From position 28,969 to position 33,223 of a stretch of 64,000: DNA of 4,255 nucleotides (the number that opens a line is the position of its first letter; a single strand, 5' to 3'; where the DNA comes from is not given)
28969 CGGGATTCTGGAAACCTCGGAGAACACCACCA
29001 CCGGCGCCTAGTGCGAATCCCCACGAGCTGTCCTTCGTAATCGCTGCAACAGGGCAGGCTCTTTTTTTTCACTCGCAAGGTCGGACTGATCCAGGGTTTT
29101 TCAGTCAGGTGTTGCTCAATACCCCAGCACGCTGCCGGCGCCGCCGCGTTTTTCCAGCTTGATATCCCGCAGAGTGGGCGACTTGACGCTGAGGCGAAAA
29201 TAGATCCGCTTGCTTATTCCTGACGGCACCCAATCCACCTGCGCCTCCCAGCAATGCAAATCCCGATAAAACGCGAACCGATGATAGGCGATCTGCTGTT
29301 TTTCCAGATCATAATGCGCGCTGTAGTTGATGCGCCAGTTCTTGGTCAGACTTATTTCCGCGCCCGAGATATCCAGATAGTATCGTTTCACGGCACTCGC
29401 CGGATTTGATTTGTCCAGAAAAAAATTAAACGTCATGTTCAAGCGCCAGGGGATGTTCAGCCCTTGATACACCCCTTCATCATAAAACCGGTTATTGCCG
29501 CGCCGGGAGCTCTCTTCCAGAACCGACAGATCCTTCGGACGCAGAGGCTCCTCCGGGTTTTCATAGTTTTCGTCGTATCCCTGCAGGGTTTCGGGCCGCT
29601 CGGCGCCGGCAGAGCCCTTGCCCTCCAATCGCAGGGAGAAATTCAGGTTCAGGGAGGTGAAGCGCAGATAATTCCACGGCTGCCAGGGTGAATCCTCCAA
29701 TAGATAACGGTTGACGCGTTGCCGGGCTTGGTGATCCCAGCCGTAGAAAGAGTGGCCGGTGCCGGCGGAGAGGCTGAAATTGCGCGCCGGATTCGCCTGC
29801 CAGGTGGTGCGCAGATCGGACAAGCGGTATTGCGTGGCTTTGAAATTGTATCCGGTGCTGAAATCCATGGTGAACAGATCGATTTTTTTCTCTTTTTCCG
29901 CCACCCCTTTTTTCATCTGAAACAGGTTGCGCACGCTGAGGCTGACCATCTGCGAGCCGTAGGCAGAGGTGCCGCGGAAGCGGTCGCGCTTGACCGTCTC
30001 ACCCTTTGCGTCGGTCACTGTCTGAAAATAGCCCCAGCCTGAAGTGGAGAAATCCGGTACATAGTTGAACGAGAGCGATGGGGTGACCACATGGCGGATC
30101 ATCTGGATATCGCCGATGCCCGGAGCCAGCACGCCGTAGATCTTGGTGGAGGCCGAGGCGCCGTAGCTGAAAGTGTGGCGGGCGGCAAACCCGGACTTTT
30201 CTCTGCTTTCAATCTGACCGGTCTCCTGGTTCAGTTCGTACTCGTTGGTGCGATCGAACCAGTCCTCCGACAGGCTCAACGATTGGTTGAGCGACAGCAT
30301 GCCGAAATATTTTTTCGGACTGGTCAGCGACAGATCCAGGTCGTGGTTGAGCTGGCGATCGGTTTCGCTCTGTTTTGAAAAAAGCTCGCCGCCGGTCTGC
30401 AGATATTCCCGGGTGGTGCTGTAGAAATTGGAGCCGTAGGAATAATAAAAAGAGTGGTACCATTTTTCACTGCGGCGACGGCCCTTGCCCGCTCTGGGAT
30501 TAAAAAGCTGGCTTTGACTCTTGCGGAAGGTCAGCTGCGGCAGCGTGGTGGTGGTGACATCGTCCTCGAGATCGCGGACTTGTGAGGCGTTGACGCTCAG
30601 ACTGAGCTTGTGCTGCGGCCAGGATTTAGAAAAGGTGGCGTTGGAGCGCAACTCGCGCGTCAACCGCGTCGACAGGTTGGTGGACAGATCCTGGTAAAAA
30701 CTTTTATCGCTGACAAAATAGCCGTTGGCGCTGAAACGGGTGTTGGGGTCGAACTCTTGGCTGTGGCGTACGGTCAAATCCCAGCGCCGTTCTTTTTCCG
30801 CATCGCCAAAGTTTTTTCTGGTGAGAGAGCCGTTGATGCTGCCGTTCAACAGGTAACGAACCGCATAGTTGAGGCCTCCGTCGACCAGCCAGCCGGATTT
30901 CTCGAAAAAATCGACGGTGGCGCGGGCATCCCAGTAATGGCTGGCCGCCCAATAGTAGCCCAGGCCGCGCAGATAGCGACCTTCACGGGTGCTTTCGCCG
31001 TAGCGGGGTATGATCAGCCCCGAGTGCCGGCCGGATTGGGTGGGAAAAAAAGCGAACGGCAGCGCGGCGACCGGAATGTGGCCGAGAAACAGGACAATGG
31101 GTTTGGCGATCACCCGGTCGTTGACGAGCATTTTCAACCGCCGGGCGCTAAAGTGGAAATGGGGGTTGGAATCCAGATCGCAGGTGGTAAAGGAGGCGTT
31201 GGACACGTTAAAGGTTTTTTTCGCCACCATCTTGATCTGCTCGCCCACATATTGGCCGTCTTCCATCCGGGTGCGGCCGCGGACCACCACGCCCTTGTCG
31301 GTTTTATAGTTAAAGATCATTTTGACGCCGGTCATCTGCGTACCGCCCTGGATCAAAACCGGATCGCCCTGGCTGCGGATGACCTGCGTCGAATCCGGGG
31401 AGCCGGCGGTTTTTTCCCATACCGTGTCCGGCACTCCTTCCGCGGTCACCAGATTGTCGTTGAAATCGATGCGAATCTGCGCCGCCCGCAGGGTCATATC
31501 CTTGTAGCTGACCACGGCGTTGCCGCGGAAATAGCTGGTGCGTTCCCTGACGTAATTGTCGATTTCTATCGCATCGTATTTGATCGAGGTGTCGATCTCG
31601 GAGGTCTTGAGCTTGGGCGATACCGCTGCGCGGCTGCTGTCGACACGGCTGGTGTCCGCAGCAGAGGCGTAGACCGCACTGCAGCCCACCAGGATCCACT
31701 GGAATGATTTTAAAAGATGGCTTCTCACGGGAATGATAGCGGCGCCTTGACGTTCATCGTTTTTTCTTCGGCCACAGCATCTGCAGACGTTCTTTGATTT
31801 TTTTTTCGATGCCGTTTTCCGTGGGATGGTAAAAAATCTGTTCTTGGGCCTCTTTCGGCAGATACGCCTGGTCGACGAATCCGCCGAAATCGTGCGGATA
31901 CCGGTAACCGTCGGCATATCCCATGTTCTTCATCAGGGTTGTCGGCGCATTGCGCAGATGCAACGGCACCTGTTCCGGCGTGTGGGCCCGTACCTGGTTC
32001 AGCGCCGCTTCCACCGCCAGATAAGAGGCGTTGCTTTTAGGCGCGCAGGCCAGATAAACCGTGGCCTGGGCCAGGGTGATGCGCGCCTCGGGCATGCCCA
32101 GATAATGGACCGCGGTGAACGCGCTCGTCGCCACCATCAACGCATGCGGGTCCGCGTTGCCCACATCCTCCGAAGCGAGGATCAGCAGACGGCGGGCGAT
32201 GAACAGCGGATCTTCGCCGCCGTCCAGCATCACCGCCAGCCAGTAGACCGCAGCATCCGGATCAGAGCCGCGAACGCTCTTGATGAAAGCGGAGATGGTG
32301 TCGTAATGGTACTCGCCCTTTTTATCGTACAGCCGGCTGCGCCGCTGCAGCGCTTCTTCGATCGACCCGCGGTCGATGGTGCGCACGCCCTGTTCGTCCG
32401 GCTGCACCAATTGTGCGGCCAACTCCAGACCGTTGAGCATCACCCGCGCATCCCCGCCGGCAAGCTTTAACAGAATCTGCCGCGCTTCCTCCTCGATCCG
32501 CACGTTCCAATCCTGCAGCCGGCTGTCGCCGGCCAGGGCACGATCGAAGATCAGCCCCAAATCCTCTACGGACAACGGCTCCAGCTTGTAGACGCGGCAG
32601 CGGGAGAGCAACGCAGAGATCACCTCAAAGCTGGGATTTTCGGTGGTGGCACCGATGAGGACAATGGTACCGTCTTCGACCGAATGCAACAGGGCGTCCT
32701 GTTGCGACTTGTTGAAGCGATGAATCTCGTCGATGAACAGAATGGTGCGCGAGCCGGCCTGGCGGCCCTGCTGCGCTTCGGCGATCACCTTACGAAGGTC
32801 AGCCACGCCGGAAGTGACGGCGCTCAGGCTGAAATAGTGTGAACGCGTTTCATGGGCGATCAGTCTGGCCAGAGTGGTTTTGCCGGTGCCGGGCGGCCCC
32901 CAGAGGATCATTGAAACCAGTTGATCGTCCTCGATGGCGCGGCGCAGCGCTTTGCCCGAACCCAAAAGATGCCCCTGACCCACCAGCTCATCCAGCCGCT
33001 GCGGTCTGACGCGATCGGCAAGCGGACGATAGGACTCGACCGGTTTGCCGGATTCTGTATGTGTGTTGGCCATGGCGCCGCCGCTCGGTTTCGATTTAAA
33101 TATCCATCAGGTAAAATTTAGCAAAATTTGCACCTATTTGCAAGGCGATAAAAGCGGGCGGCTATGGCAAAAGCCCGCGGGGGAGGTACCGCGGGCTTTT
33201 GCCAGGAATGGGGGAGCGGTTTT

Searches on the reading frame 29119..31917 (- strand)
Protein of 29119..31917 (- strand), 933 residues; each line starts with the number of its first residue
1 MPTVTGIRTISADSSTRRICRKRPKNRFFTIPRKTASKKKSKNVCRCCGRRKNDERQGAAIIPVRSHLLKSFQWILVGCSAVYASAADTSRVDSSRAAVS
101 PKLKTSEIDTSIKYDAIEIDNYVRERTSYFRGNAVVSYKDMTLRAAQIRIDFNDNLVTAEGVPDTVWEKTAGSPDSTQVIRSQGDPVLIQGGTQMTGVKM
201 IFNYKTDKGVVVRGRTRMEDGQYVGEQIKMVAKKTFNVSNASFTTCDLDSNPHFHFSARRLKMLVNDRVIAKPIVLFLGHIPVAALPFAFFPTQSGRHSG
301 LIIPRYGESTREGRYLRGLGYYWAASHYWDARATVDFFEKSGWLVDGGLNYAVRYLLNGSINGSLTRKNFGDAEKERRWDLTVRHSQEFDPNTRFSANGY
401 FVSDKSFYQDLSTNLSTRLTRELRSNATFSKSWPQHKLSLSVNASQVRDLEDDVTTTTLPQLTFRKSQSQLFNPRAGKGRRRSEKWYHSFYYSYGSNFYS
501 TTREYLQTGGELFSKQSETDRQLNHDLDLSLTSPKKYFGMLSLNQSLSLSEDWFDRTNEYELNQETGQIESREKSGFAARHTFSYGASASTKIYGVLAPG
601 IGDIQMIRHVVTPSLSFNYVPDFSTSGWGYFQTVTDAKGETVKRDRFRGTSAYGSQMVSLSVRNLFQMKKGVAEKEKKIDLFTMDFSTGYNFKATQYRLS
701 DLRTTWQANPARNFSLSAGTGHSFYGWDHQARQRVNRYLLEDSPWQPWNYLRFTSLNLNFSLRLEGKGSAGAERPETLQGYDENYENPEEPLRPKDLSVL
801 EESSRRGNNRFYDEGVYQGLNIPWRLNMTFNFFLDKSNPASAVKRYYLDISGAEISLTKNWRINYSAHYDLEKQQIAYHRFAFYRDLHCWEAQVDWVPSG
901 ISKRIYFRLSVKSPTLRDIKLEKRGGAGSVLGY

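Call 48: search_protein_families(library=pfam, proteins=[window:29119-31917:-], max_evalue=0.00001)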
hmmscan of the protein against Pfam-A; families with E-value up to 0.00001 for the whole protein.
window:29119-31917:- (933 aa): 1 family
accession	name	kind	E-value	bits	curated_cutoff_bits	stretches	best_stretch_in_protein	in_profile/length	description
PF19838.5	LptD_2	-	1.2e-97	328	22.5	1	269-725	1-464/464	LptD protein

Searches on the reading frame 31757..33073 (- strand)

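Call 48: search_protein_families(library=pfam, proteins=[window:31757-33073:-], max_evalue=0.00001)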
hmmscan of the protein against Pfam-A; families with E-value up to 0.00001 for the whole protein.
window:31757-33073:- (439 aa): 12 families
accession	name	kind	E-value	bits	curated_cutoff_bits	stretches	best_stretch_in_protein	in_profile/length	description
PF12002.13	MgsA_C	-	5.9e-72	241.4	27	1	269-433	1-166/167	MgsA AAA+ ATPase C terminal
PF16193.11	AAA_assoc_2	-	4.5e-27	94.5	34.3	1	189-268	3-81/81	AAA C-terminal domain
PF00004.35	AAA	-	2.1e-19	70.7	21.2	1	55-160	1-124/131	ATPase family associated with various cellular activities (AAA)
PF05496.18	RuvB_N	-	7.4e-15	55.5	27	1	22-141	1-118/159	Holliday junction DNA helicase RuvB P-loop domain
PF13173.12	AAA_14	-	3.2e-09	37.3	27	1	55-171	5-127/129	AAA domain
PF07728.20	AAA_5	-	2.9e-08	34.3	22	1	55-143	2-101/139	AAA domain (dynein-related subfamily)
PF00158.32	Sigma54_activat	-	3.4e-07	30.6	20.2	0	53-154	23-140/168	Sigma-54 interaction domain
PF13191.12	AAA_16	-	3.8e-07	31.2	32.6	0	43-81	15-55/167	AAA ATPase domain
PF13401.12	AAA_22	-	1.1e-06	29.4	27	0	55-125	8-83/130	AAA domain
PF01078.27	Mg_chelatase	-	4.5e-06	26.6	20.3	0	108-144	106-142/207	Magnesium chelatase, subunit ChlI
PF20720.3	nSTAND3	-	5.5e-06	26.6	27.2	0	55-116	20-73/155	Novel STAND NTPase 3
PF13604.12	AAA_30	-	8.9e-06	26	27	0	42-144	9-126/191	AAA domain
